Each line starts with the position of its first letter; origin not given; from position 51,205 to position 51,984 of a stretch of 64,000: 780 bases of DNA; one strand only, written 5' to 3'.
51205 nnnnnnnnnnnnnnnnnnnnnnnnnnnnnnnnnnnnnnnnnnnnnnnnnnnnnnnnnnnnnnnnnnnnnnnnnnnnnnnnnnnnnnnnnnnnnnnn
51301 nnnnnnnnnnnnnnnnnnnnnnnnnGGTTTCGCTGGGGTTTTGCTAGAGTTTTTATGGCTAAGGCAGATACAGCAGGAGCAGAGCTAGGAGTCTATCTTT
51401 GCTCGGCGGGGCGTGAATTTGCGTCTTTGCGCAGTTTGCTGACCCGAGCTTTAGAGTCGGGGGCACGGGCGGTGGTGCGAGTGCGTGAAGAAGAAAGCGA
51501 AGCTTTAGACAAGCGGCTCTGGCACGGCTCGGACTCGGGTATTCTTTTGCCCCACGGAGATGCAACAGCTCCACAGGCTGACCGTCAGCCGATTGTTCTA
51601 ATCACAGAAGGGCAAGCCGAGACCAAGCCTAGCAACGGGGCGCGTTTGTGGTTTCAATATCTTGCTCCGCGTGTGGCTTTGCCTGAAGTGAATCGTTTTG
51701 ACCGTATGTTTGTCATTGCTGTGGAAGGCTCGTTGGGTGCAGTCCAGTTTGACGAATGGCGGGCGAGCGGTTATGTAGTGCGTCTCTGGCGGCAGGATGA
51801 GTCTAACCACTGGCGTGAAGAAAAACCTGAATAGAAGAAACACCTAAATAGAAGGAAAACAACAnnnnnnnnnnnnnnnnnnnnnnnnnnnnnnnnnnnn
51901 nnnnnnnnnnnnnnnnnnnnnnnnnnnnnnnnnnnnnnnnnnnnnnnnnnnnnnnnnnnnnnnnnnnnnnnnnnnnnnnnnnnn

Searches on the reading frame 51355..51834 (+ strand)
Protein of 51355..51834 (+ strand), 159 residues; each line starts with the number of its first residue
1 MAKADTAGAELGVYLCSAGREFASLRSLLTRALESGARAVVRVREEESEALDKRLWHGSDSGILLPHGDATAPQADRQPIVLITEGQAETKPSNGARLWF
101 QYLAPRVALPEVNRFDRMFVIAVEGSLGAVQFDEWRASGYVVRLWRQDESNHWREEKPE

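Call 52: find_encoding_contigs(protein=window:51355-51834:+, flank=10000, max_places=10)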
Protein window:51355-51834:+ (159 aa): 10 contigs read that carry it; 7 places shown.
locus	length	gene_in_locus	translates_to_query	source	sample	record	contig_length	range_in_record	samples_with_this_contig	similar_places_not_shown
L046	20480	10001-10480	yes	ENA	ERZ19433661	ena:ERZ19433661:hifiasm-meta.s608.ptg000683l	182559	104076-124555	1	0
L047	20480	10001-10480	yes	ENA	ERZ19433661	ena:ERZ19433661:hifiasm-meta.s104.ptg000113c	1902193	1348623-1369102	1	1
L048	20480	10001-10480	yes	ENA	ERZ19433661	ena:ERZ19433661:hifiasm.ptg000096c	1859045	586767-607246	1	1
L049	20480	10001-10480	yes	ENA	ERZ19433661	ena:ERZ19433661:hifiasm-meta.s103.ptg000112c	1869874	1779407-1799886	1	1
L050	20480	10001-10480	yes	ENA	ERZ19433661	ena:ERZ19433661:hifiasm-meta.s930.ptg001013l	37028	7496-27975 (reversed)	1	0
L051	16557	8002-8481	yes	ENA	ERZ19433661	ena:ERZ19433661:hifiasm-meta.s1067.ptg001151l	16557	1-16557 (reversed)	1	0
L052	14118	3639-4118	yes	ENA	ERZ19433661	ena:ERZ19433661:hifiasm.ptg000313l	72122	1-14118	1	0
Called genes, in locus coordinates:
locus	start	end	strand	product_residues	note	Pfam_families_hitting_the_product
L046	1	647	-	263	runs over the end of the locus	PF00106:adh_short, PF08659:KR, PF13561:adh_short_C2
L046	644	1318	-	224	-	PF00625:Guanylate_kin, PF13671:AAA_33 (faint)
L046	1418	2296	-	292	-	PF00398:RrnaAD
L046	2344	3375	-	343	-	PF04166:PdxA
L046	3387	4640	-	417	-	PF13623:SurA_N_2 (weak), PF13624:SurA_N_3, PF09312:SurA_N, PF00639:Rotamase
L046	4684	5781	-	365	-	PF04453:LptD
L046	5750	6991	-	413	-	PF04453:LptD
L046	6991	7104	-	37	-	-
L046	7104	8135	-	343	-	PF03739:LptF_LptG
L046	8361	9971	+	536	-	PF00883:Peptidase_M17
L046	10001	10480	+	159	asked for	PF04364:DNA_pol3_chi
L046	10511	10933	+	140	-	PF00334:NDK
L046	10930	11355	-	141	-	-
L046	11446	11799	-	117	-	-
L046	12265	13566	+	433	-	-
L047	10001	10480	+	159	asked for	PF04364:DNA_pol3_chi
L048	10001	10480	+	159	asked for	PF04364:DNA_pol3_chi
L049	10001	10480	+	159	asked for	PF04364:DNA_pol3_chi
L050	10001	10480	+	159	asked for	PF04364:DNA_pol3_chi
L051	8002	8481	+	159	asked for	PF04364:DNA_pol3_chi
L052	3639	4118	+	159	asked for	PF04364:DNA_pol3_chi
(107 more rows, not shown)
